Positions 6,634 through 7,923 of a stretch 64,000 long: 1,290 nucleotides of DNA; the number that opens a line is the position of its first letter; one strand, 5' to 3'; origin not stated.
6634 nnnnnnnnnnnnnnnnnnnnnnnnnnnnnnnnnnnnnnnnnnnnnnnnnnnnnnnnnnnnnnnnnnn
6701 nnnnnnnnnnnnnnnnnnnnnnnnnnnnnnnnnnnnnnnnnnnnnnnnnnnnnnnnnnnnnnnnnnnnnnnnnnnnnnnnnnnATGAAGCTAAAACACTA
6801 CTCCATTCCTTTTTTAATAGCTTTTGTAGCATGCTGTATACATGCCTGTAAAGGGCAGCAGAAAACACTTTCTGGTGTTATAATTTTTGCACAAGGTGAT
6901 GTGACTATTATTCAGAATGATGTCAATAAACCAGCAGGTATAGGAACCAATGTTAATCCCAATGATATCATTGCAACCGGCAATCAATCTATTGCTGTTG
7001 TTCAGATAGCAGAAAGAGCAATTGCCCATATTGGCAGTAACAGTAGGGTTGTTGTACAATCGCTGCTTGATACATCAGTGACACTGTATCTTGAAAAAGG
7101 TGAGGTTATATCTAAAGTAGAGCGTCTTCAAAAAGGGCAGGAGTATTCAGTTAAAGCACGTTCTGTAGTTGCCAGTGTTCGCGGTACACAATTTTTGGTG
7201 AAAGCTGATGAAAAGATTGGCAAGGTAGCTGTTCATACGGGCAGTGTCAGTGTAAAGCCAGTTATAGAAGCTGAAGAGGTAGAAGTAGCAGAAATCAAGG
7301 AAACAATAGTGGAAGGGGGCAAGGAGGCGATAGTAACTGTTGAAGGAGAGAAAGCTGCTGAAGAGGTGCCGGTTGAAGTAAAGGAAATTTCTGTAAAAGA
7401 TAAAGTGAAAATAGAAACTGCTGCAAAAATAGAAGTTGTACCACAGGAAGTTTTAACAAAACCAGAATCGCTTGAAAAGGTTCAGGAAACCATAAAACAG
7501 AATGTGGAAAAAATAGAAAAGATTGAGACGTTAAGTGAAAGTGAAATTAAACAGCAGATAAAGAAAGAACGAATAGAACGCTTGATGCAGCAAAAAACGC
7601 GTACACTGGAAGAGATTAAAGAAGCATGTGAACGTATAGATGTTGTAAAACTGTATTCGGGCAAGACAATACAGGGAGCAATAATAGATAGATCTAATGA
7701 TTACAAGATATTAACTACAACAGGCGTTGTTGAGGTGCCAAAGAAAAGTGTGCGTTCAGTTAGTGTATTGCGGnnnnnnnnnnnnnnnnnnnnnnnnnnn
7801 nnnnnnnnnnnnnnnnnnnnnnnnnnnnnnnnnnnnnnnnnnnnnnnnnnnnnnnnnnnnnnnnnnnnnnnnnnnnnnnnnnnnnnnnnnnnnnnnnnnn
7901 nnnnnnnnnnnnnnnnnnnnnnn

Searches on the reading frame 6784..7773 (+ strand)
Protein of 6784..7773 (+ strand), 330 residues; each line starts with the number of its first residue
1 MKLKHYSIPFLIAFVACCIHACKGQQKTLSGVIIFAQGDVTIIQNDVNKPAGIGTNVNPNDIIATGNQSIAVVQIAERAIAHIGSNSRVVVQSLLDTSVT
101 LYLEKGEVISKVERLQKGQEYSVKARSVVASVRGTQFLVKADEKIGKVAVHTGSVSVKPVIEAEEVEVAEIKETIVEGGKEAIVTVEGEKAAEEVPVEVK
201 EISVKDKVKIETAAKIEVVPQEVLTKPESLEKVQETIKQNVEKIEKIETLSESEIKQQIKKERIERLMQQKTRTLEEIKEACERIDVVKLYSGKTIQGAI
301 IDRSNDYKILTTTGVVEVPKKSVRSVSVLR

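Call 6: search_protein_families(library=pfam, proteins=[window:6784-7773:+], max_evalue=1)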
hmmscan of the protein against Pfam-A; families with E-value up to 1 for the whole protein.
window:6784-7773:+ (330 aa): 3 families
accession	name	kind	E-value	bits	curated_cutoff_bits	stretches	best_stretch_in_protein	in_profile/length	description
PF04773.18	FecR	-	5.1e-12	46.5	24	1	62-155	2-96/97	FecR protein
PF06720.17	Phi-29_GP16_7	-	0.58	11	27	1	262-309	5-52/94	Bacteriophage phi-29 early protein GP16.7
PF10779.14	XhlA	-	0.89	10.2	34.7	0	254-286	10-42/67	Haemolysin XhlA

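Call 7: search_protein_families(library=ncbifam, proteins=[window:6784-7773:+], max_evalue=1)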
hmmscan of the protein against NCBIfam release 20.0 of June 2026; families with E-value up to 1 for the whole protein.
window:6784-7773:+ (330 aa): 3 families
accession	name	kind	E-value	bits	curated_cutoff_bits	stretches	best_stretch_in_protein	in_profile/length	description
NF047849.1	Lsa33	exception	1.4e-20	73.7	420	1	4-281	2-266/310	surface adhesin Lsa33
NF047876.1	Lsa19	exception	1e-11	45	250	1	22-159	1-138/182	adhesin Lsa19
NF038335.1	YPO0640_fam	subfamily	0.076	12.9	55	1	237-301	1-65/150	YrhA family protein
